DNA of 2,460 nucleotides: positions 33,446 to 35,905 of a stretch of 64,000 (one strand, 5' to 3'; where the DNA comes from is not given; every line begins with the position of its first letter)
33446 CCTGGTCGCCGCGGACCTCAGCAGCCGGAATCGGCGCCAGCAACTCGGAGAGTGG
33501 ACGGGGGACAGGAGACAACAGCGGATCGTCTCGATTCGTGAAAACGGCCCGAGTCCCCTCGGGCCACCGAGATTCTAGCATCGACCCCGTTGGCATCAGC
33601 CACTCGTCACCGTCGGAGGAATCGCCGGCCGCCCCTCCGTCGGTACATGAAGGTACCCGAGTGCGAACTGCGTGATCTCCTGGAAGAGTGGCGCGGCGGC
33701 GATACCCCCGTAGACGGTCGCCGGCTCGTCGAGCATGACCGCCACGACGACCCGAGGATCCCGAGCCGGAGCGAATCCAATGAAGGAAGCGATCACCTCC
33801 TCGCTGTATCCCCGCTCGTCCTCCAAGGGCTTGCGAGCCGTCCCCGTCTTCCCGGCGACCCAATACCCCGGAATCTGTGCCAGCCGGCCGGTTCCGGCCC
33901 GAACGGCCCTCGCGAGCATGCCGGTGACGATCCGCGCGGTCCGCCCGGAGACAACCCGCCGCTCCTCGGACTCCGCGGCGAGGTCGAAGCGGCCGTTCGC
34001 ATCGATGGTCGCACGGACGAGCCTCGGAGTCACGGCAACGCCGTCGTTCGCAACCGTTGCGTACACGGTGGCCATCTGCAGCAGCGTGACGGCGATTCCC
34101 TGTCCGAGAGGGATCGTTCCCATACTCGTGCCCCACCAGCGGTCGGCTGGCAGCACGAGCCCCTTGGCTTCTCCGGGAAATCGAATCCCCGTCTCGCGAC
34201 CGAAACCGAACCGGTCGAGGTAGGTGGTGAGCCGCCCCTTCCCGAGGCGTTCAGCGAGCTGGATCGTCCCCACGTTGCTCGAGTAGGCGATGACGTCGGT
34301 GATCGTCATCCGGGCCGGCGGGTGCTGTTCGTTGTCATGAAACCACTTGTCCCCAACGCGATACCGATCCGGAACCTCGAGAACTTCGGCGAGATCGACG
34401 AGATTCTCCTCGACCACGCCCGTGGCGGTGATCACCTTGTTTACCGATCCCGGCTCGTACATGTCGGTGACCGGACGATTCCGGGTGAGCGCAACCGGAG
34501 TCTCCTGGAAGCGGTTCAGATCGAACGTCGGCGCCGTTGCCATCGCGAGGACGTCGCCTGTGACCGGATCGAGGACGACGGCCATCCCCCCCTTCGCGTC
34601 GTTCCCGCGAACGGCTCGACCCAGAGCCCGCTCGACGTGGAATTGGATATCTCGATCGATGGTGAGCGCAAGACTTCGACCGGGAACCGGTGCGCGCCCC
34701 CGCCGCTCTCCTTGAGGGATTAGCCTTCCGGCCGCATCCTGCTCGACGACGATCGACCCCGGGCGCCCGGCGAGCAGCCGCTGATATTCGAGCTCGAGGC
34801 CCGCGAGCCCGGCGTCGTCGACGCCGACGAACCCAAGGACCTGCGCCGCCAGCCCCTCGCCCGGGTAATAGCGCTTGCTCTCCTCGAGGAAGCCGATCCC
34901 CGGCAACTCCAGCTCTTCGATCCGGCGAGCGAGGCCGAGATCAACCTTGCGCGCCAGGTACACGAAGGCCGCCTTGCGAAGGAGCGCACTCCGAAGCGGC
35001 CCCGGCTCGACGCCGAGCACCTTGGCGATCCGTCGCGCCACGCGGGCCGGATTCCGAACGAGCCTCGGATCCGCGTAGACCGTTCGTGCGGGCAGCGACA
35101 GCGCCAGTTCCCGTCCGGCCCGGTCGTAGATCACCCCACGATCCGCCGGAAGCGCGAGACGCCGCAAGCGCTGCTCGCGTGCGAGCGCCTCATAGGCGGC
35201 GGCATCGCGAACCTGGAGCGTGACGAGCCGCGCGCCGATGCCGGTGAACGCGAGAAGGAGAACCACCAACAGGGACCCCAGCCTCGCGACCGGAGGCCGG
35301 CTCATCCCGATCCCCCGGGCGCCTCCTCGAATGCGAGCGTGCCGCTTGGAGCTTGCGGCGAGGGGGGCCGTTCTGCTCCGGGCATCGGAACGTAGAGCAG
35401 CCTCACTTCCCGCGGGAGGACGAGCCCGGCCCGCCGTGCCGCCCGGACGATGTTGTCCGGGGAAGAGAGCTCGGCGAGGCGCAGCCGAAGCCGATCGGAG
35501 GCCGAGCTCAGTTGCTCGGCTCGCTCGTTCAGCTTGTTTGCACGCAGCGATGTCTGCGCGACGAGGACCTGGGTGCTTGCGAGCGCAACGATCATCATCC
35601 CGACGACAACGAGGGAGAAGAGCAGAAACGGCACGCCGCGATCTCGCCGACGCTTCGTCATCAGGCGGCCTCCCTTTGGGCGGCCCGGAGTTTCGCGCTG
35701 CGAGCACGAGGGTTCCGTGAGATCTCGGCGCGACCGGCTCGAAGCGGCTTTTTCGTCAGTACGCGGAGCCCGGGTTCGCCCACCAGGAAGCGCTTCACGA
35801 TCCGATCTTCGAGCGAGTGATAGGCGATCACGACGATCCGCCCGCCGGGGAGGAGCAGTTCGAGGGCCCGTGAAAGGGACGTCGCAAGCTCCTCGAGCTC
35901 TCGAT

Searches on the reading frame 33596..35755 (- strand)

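Call 54: search_protein_families(library=pfam, proteins=[window:33596-35755:-], max_evalue=0.00001)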
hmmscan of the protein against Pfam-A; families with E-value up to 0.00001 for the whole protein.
window:33596-35755:- (719 aa): 2 families
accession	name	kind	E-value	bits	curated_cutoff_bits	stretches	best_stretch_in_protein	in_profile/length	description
PF00905.27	Transpeptidase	-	4.6e-74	249.7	22.1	1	390-695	1-298/299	Penicillin binding protein transpeptidase domain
PF03717.20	PBP_dimer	-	1.4e-17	65.1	24.4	1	202-347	2-177/180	Penicillin-binding Protein dimerisation domain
